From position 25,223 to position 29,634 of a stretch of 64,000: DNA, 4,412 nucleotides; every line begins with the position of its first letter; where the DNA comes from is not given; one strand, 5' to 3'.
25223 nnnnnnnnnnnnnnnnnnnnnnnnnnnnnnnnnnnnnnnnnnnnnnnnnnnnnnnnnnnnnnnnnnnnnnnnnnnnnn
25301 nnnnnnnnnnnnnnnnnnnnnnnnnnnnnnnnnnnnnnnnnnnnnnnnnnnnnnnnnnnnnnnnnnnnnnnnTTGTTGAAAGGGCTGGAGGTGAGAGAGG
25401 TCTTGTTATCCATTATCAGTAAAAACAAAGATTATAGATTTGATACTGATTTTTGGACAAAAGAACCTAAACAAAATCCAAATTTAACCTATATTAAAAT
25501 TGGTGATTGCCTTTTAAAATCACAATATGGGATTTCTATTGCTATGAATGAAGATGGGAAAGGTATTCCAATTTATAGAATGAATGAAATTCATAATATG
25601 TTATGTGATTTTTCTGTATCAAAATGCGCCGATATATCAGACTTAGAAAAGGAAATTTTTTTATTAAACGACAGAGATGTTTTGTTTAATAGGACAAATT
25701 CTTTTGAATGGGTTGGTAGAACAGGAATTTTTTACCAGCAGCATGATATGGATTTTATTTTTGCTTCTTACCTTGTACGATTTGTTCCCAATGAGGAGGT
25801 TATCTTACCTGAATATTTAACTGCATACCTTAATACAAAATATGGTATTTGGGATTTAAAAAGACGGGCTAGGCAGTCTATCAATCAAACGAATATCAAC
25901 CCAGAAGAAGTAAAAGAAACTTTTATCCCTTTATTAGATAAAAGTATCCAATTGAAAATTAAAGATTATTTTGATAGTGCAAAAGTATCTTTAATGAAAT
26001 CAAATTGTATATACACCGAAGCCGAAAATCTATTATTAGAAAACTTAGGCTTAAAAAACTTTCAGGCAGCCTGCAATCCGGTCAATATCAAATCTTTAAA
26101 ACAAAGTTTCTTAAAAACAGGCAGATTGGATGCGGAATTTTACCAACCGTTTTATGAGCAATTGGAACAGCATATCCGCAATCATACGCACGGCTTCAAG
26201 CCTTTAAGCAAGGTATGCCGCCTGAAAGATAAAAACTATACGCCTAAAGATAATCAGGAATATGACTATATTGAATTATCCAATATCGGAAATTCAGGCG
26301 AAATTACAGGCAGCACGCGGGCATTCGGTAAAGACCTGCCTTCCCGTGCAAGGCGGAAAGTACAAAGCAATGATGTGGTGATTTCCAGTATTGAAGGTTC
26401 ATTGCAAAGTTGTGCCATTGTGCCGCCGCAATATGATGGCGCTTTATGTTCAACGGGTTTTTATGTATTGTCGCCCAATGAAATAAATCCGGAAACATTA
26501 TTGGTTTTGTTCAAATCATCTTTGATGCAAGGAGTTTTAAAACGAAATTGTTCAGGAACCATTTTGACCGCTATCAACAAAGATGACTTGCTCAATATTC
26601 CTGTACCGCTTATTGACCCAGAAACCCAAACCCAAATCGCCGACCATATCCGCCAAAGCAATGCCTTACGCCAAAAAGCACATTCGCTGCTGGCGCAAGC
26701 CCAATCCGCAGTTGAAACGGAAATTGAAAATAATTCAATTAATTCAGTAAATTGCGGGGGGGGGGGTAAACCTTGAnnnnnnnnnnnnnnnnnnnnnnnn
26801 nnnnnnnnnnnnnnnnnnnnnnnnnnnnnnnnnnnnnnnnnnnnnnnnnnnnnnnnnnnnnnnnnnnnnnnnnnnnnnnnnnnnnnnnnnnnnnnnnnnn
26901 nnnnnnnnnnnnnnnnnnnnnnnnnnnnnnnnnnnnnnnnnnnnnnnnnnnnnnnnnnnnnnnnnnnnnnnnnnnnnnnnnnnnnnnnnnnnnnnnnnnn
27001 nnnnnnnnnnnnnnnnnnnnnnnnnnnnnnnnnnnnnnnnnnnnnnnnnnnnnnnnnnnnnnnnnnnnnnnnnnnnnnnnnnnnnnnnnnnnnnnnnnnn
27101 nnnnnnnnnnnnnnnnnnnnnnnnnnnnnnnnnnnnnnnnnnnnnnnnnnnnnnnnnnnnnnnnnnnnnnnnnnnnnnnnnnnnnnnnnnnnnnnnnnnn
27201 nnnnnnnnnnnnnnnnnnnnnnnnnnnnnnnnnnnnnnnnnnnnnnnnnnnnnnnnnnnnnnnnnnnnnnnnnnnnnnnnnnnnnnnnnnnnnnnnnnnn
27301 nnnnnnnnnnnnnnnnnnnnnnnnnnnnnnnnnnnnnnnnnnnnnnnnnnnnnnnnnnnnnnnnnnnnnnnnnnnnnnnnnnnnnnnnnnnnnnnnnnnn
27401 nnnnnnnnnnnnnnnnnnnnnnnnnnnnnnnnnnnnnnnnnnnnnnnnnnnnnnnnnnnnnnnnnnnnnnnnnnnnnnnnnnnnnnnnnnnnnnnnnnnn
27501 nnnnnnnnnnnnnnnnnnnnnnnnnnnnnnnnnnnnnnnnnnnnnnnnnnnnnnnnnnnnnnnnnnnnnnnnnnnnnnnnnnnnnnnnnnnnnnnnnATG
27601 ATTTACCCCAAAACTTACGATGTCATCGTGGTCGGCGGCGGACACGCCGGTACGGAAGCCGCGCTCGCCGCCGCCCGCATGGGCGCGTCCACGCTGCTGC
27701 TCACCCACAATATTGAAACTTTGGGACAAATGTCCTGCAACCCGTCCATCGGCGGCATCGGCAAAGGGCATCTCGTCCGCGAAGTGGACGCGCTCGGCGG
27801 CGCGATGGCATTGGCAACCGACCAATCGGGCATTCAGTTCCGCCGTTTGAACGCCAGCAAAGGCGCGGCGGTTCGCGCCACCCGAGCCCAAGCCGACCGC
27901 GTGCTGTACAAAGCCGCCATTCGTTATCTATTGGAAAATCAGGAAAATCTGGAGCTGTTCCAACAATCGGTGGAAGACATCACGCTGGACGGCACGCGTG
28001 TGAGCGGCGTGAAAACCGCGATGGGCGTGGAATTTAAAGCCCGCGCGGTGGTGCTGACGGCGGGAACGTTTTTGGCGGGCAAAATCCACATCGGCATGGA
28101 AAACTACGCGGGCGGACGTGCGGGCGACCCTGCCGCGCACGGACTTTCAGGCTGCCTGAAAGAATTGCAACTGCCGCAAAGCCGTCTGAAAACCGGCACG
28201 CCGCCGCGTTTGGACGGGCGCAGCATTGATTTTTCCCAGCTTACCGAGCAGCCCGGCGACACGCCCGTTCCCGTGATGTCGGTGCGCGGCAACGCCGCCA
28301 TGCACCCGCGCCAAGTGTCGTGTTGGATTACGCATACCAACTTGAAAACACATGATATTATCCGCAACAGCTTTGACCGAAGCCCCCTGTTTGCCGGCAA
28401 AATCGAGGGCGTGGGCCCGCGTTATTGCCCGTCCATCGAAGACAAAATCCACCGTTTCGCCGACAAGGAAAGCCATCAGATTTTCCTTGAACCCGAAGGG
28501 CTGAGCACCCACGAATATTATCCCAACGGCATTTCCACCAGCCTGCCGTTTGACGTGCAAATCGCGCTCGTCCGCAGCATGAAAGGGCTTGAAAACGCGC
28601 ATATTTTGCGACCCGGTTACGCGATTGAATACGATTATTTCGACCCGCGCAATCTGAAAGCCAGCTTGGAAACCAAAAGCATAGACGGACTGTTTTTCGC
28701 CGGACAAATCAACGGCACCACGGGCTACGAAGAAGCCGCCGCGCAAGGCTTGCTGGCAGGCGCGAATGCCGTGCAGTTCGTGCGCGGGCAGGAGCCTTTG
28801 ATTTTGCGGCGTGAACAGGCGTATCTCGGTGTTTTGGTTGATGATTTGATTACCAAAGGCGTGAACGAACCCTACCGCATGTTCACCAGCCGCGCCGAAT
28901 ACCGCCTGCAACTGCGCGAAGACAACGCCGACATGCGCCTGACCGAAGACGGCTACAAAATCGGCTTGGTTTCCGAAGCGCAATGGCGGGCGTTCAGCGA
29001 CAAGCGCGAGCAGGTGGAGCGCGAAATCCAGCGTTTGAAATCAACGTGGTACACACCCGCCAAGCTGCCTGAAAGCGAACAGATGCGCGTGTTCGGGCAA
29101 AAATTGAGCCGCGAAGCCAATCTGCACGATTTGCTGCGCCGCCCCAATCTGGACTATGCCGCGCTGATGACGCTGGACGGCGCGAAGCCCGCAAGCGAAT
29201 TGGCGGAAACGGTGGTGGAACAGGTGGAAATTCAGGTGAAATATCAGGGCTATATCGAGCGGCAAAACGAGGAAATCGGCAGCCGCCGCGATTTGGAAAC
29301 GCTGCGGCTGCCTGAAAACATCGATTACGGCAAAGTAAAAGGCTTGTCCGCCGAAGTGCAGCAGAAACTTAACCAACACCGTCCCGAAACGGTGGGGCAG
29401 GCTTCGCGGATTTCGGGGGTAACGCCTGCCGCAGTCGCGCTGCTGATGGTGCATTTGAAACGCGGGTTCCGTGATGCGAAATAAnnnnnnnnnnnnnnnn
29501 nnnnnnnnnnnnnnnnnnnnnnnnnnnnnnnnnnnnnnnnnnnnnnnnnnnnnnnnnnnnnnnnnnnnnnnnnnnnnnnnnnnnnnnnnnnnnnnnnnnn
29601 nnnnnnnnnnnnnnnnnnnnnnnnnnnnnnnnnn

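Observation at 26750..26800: Homopolymeric G tract at the 3' end of hsdS positioned to fuse a third target-recognition module by -1 slippage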

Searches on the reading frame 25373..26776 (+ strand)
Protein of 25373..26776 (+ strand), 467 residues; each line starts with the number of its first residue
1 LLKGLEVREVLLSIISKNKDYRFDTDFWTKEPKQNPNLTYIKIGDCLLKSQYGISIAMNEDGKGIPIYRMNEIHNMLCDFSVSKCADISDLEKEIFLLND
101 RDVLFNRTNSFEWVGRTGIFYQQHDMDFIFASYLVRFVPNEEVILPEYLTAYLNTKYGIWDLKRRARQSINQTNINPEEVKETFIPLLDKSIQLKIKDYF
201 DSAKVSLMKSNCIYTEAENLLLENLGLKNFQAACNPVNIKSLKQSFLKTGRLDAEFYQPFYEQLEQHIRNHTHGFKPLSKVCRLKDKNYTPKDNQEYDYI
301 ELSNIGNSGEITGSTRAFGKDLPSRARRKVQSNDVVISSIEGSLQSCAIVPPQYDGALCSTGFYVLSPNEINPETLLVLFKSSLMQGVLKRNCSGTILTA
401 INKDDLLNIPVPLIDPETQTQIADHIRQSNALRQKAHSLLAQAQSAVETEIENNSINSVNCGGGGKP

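Call 6: search_protein_families(library=pfam, proteins=[window:25373-26776:+], max_evalue=0.01)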
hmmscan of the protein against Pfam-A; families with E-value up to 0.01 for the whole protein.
window:25373-26776:+ (467 aa): 1 family
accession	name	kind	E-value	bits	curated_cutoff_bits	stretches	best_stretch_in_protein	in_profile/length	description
PF01420.25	Methylase_S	-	2.6e-12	47.7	22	1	282-427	13-150/168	Type I restriction modification DNA specificity domain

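Call 22: search_protein_families(library=ncbifam, proteins=[window:25373-26773:+], max_evalue=0.01)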
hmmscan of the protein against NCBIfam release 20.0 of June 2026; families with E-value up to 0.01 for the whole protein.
window:25373-26773:+ (467 aa): 2 families
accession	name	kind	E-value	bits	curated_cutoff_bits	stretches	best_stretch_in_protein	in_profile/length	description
NF047740.1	antiphage_MADS5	equivalog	7.9e-36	123.9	400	1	120-452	118-461/461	methylation-associated defense system restriction endonuclease subunit S MAD5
NF007278.0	PRK09737.1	equivalog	7.3e-20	71.2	662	1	28-182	212-364/461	type I restriction-modification system specificity subunit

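Call 73: search_protein_families(library=padloc, proteins=[window:25373-26773:+], max_evalue=0.001)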
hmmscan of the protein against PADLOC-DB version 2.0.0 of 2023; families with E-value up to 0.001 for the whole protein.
window:25373-26773:+ (467 aa): 76 families (the best 25 are shown)
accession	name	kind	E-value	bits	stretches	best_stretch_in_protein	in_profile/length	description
PDLC03148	Specificity_I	-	1.3e-43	147.4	2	39-212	260-433/453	Type I specificity subunit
PDLC03100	Specificity_I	-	2.5e-41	140.4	2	27-211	190-370/392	Type I specificity subunit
PDLC03107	Specificity_I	-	1.3e-37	127.9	2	31-214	187-373/392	Type I specificity subunit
PDLC04137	mad5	-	8.6e-35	118.7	1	60-449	27-388/392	mads_5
PDLC03069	Specificity_I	-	1.4e-27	94.8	2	60-217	217-371/387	Type I specificity subunit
PDLC03072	Specificity_I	-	2.1e-25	87.7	2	285-428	35-402/448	Type I specificity subunit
PDLC03105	Specificity_I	-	5e-23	80.3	2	276-429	28-183/448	Type I specificity subunit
PDLC03179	Specificity_I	-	5.2e-22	76.5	2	291-428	126-266/589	Type I specificity subunit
PDLC03079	Specificity_I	-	5.6e-22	76.5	2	285-443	267-427/470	Type I specificity subunit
PDLC03169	Specificity_I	-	2.2e-21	74.8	2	283-426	20-170/461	Type I specificity subunit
PDLC03086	Specificity_I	-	4.5e-21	73.3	2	280-426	24-170/458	Type I specificity subunit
PDLC03087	Specificity_I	-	7.4e-21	72.5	2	58-215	37-192/418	Type I specificity subunit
PDLC03095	Specificity_I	-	1.6e-20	71.3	2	43-199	282-434/473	Type I specificity subunit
PDLC03189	Specificity_I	-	3.7e-20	70.2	2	42-196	231-376/459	Type I specificity subunit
PDLC03068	Specificity_I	-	8.1e-20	69.3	2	281-424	12-160/403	Type I specificity subunit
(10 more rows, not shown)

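Call 74: predict_structure(alignment_id=A2)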
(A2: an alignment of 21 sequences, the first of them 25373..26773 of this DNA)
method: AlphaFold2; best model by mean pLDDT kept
length: 467 residues; sequences in the alignment: 21
mean_pLDDT: 83.5   pTM: 0.79
mean pLDDT of the five models: 83.5, 82.8, 80.7, 80.7, 77.8
residues with pLDDT >= 90: 234; 70-90: 154; 50-70: 59; < 50: 20
segments of 3 or more residues with pLDDT < 50: 1-7, 455-467
pLDDT, mean of each block of 10 residues (from residue 1): 44 63 59 83 95 88 87 84 88 94 88 85 89 94 97 91 77 82 93 97 94 92 83 61 61 68 87 92 90 93 82 88 85 92 87 93 89 94 86 65 88 94 95 93 94 55 30
secondary structure, 60 per line:
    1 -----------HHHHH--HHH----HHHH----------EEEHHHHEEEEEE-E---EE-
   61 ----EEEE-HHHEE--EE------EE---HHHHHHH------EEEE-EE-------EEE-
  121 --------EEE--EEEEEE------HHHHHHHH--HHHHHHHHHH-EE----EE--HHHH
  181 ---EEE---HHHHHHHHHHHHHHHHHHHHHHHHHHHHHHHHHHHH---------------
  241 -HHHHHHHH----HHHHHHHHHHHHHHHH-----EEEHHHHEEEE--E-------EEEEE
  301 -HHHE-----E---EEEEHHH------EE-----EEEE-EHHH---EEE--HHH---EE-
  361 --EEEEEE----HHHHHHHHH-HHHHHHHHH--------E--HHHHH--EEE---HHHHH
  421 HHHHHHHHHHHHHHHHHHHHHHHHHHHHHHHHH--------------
elements in order: H12-16 H26-29 E40-42 H43-46 E47-52 E65-68 H90-96 E103-106 E117-119 E129-131 E134-139 H146-153 H156-165 H177-180 E184-186 H190-225 H242-249 H254-269 E275-277 H278-281 E282-285 E296-300 E315-318 E335-338 E347-349 E363-368 H373-381 H383-391 H403-407 E410-412 H416-453

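Call 76: fold_search(model_id=the predicted structure, library=pdb)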
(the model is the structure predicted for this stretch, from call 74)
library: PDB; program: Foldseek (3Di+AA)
matches with E <= 10: 52; with E <= 0.001: 22
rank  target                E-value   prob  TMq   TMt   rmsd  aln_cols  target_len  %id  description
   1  8w0p_C                1.1e-17  1.00  0.46  0.46  10.3       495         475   13  BsaXI -- Type IIB R-M system (released 2024-10-30)
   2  7vru_C                2.1e-14  1.00  0.41  0.49  11.6       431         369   13  Crystal structure of PacII_M1M2S-DNA-SAH complex (released 2022-11-30)
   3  1yf2_A                3.2e-14  1.00  0.36  0.39  11.8       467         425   14  Three-dimensional structure of DNA sequence specificity (S) subunit of a type I restriction-modification enzyme and it (released 2005-02-15)
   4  7vs4_C                1.6e-13  1.00  0.37  0.42  12.4       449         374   13  Crystal structure of PacII_M1M2S-DNA(m6A)-SAH complex (released 2022-11-30)
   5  2y7c_A                2.2e-12  1.00  0.30  0.30  13.7       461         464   14  Atomic model of the Ocr-bound methylase complex from the Type I restriction-modification enzyme EcoKI (M2S1). Based on (released 2011-02-09)
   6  1ydx                  3.9e-12  1.00  0.36  0.41  10.8       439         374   15  Crystal structure of Type-I restriction-modification system S subunit from M. genitalium (released 2005-08-23)
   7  3okg_B                1.0e-11  1.00  0.30  0.36  15.7       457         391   13  Crystal structure of HsdS subunit from Thermoanaerobacter tengcongensis (released 2011-05-25)
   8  5ybb_D                1.0e-11  1.00  0.29  0.34  13.6       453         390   15  Structural basis underlying complex assembly andconformational transition of the type I R-M system (released 2017-11-29)
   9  3okg_A                1.2e-11  1.00  0.30  0.35  16.1       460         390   13  Crystal structure of HsdS subunit from Thermoanaerobacter tengcongensis (released 2011-05-25)
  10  8vsr_D                9.9e-09  1.00  0.31  0.74   5.0       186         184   14  Co-crystal structure of Prx with Esub1 (released 2024-12-25)
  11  8vsr_B                1.9e-08  1.00  0.31  0.73   5.0       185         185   14  Co-crystal structure of Prx with Esub1 (released 2024-12-25)
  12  7bst_A                9.0e-08  1.00  0.38  0.43  10.4       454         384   11  EcoR124I-Ocr in the Intermediate State (released 2020-05-27)
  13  8vsq_A                2.5e-07  1.00  0.30  0.68   5.1       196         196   15  Crystal structure of Esub1 (released 2025-01-08)
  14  7eew_A                3.0e-05  1.00  0.25  0.20  16.9       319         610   16  Crystal structure of the intact MTase from Vibrio vulnificus YJ016 in complex with the DNA-mimicking Ocr protein and t (released 2022-03-23)
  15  7rfn_C                3.3e-04  1.00  0.30  0.26   5.8       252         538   14  CamA Adenine Methyltransferase Complexed to Cognate Substrate DNA and Inhibitor SGC8158 (released 2021-09-15)
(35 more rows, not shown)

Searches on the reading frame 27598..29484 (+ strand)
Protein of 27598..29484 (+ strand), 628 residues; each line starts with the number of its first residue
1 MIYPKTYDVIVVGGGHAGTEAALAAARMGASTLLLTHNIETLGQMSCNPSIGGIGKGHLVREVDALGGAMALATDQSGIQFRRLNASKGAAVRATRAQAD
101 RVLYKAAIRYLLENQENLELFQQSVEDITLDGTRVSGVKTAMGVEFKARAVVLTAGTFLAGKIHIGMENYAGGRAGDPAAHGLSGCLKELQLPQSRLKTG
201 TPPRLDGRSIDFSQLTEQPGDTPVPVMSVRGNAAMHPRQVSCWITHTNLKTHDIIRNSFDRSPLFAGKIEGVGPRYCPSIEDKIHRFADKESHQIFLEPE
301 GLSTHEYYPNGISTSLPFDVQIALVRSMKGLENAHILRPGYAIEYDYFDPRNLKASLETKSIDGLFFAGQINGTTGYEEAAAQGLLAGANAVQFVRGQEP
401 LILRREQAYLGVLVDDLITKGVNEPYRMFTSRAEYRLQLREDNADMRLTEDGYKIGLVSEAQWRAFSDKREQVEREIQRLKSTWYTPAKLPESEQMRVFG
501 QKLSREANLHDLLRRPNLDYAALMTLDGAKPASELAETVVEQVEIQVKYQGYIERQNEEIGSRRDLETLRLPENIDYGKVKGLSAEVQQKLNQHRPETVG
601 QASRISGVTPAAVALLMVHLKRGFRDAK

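Call 6: search_protein_families(library=pfam, proteins=[window:27598-29484:+], max_evalue=0.01)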
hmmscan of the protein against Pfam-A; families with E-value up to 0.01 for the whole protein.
window:27598-29484:+ (628 aa): 10 families
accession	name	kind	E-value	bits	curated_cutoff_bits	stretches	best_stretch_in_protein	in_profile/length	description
PF01134.28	GIDA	-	1.1e-169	565.1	22.1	1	8-398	1-390/391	Glucose inhibited division protein A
PF13932.14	SAM_GIDA_C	-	9.7e-26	89.8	27.1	1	564-617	4-57/57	tRNA modifying enzyme MnmG/GidA C-terminal helical bundle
PF21680.2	GIDA_C_1st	-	2.7e-25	89.4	24.7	1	460-557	1-96/96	tRNA modifying enzyme MnmG/GidA C-terminal helical domain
PF12831.13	FAD_oxidored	-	8.9e-10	38.8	27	1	8-152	1-141/416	FAD dependent oxidoreductase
PF01266.30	DAO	-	2.3e-05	24.5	27.9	0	105-159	152-206/353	FAD dependent oxidoreductase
PF07992.20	Pyr_redox_2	-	5.8e-05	23.1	26.1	1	7-103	1-58/291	Pyridine nucleotide-disulphide oxidoreductase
PF00890.30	FAD_binding_2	-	8e-05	22.4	20.4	1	8-38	1-31/414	FAD binding domain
PF01262.27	AlaDh_PNT_C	-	8.8e-05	22.5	23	1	8-45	30-67/214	Alanine dehydrogenase/PNT, C-terminal domain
PF03486.20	HI0933_like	-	0.0005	20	50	0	8-40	2-34/244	HI0933-like protein Rossmann domain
PF13738.12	Pyr_redox_3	-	0.004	16.9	30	0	7-38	165-196/305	Pyridine nucleotide-disulphide oxidoreductase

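Call 28: list_cluster_members(proteins=[window:27598-29481:+, window:23358-25340:+, window:25373-26773:+])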
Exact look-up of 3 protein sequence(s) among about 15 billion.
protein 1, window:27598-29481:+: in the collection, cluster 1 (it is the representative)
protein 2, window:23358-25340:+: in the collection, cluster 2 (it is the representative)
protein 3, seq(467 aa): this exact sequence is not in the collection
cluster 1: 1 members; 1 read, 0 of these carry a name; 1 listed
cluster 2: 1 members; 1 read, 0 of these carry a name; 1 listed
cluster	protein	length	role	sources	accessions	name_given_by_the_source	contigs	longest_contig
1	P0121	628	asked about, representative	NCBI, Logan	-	-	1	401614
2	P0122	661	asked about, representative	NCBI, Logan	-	-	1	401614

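Call 36: find_encoding_contigs(protein=P0122, flank=3000, max_places=4)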
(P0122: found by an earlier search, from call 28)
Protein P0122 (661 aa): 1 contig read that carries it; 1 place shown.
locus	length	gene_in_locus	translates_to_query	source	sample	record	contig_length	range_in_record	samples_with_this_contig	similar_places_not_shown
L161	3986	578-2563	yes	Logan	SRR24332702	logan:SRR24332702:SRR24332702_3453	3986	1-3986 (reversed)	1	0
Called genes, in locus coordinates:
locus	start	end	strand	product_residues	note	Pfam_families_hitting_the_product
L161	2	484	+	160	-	?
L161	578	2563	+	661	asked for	PF13588:HSDR_N_2, PF02384:N6_Mtase, PF07669:Eco57I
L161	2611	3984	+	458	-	?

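Call 56: find_homologous_proteins(query=P0121, max_evalue=1e-100)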
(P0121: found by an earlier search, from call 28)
Query P0121 (628 aa): 8000 proteins with E <= 1e-100 among 8000 candidates; the best 120 are listed.
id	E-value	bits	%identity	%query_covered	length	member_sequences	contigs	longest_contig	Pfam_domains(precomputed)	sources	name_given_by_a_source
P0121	0.0e+0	1410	100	100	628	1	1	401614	PF01266.31,PF21680.3,PF01134.29,PF13932.16,PF12831.14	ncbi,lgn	-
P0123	0.0e+0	1400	99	100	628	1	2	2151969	PF01266.31,PF00890.31,PF21680.3,PF01134.29,PF13932.16,PF12831.14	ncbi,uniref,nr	ncbi:tRNA uridine-5-carboxymethylaminomethyl(34) synthesis enzyme MnmG [Conchiformibius kuhniae]|uni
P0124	0.0e+0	1306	91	100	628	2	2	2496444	PF01266.31,PF21680.3,PF01134.29,PF13932.16,PF12831.14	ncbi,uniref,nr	ncbi:tRNA uridine-5-carboxymethylaminomethyl(34) synthesis enzyme MnmG [Neisseria chenwenguii]|unire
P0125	0.0e+0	1300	91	100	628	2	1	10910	PF01266.31,PF21680.3,PF01134.29,PF13932.16,PF12831.14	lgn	-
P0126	0.0e+0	1294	91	100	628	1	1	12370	PF01266.31,PF00890.31,PF07992.21,PF21680.3,PF01134.29,PF13932.16,PF12831.14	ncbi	-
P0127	0.0e+0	1293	91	100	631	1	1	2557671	PF21680.3,PF01134.29,PF13932.16,PF12831.14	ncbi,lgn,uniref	ncbi:tRNA uridine-5-carboxymethylaminomethyl(34) synthesis enzyme MnmG [Neisseria sp. CCUG12390]|uni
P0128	0.0e+0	1292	90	100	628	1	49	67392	PF01266.31,PF00890.31,PF07992.21,PF21680.3,PF01134.29,PF13932.16,PF12831.14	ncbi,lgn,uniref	ncbi:tRNA uridine-5-carboxymethylaminomethyl(34) synthesis enzyme MnmG [Neisseria dentiae]|uniref:tR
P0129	0.0e+0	1291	90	100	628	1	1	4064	PF21680.3,PF01134.29,PF13932.16,PF12831.14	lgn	-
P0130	0.0e+0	1291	90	100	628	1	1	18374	PF01266.31,PF21680.3,PF01134.29,PF13932.16,PF12831.14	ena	-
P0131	0.0e+0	1291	90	100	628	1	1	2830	PF07992.21,PF21680.3,PF01134.29,PF13932.16,PF12831.14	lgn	-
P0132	0.0e+0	1291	90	100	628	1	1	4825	PF01266.31,PF00890.31,PF07992.21,PF21680.3,PF01134.29,PF13932.16,PF12831.14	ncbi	-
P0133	0.0e+0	1291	90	100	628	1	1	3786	PF07992.21,PF21680.3,PF01134.29,PF13932.16,PF12831.14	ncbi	-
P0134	0.0e+0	1290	90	100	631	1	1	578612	PF07992.21,PF21680.3,PF01134.29,PF13932.16,PF12831.14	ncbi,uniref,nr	ncbi:tRNA uridine-5-carboxymethylaminomethyl(34) synthesis enzyme MnmG [Eikenella sp. Marseille-P779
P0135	0.0e+0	1289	90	100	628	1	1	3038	PF01266.31,PF00890.31,PF21680.3,PF01134.29,PF13932.16,PF12831.14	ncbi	-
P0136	0.0e+0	1289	90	100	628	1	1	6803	PF00890.31,PF07992.21,PF21680.3,PF01134.29,PF13932.16,PF12831.14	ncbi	-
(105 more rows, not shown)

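Call 57: find_encoding_contigs(protein=P0123, flank=8000, max_places=4)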
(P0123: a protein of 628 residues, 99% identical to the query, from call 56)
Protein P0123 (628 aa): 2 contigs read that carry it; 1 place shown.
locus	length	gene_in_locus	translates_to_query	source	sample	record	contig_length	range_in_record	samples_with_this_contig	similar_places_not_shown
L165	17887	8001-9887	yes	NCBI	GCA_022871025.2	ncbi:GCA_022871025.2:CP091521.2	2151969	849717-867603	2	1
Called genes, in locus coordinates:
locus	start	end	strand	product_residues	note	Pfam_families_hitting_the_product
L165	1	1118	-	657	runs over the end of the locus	PF06480:FtsH_ext, PF06068:TIP49 (weak), PF00004:AAA, PF17862:AAA_lid_3, PF01434:Peptidase_M41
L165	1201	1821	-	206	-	PF01728:FtsJ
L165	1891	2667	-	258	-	PF00970:FAD_binding_6, PF00175:NAD_binding_1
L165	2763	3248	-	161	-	-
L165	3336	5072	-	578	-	PF00664:ABC_membrane, PF00005:ABC_tran, PF02463:SMC_N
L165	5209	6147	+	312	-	PF01263:Aldose_epim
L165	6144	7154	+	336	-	PF01757:Acyl_transf_3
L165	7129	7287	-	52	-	-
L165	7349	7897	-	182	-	-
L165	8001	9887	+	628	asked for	PF00890:FAD_binding_2 (faint), PF01134:GIDA, PF01266:DAO (faint), PF12831:FAD_oxidored, PF21680:GIDA_C_1st, PF13932:SAM_GIDA_C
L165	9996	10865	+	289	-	-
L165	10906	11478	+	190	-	-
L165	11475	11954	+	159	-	-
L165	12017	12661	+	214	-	PF03412:Peptidase_C39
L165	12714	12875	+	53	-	-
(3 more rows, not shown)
